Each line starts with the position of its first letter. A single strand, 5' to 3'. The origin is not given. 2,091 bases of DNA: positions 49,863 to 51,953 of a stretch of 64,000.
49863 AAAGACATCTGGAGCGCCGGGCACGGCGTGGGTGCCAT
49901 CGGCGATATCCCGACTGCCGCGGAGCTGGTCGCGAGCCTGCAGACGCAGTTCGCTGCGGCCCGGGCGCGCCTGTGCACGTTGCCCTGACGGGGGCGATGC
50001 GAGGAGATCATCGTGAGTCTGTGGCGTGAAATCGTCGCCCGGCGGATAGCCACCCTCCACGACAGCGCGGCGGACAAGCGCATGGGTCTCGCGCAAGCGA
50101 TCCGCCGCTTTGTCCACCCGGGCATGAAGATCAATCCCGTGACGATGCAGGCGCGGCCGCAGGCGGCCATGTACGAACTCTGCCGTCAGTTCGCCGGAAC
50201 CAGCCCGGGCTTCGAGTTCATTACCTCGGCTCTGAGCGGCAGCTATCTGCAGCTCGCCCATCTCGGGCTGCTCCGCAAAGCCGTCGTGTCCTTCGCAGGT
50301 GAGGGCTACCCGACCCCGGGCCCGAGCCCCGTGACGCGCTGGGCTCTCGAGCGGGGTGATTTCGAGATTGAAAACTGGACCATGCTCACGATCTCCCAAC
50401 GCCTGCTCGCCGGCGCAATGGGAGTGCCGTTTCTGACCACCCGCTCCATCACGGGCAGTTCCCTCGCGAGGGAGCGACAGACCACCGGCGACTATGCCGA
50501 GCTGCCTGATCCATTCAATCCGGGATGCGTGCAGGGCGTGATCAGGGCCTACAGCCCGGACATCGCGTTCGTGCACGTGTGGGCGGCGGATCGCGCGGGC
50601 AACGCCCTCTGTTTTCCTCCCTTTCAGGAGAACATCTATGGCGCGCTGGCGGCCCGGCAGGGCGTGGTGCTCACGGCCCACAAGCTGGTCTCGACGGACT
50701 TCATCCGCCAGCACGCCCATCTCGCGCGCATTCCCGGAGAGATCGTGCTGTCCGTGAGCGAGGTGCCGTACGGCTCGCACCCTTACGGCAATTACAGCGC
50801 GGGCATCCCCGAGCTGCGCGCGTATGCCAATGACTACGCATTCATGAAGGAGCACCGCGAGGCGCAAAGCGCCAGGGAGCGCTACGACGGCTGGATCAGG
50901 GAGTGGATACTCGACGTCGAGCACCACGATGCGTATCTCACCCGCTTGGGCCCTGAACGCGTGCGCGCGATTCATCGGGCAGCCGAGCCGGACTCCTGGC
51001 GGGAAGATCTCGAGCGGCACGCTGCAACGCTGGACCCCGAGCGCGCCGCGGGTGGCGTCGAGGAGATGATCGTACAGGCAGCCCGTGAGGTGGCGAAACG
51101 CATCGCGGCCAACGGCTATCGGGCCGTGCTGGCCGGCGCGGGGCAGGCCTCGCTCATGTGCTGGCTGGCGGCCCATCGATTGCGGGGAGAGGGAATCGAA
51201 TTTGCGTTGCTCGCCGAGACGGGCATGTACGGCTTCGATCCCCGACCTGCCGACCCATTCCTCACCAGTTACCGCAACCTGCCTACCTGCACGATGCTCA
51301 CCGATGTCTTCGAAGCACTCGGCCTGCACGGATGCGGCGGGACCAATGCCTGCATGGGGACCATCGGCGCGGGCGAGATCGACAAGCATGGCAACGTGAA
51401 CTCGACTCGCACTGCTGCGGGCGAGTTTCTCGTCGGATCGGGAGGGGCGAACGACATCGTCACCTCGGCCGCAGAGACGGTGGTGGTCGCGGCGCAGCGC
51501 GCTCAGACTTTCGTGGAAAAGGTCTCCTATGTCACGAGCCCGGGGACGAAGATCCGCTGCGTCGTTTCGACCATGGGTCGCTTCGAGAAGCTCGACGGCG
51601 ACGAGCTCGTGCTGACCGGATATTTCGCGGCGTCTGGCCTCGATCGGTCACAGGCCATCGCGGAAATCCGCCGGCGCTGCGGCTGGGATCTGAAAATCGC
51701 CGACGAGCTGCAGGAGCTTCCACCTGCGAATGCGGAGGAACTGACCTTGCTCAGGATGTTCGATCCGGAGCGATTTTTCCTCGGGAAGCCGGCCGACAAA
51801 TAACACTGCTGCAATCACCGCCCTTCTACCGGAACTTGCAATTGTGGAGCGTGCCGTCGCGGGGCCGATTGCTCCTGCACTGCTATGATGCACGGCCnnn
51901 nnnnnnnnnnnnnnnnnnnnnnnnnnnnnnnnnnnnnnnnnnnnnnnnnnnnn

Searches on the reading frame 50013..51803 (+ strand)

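Call 53: search_protein_families(library=pfam, proteins=[window:50013-51803:+], max_evalue=0.00001)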
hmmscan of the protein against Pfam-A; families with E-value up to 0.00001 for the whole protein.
window:50013-51803:+ (596 aa): 1 family
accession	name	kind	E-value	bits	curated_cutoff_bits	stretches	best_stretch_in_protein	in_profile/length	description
PF01144.29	CoA_trans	-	3.4e-16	59.7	23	1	26-242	4-208/217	Coenzyme A transferase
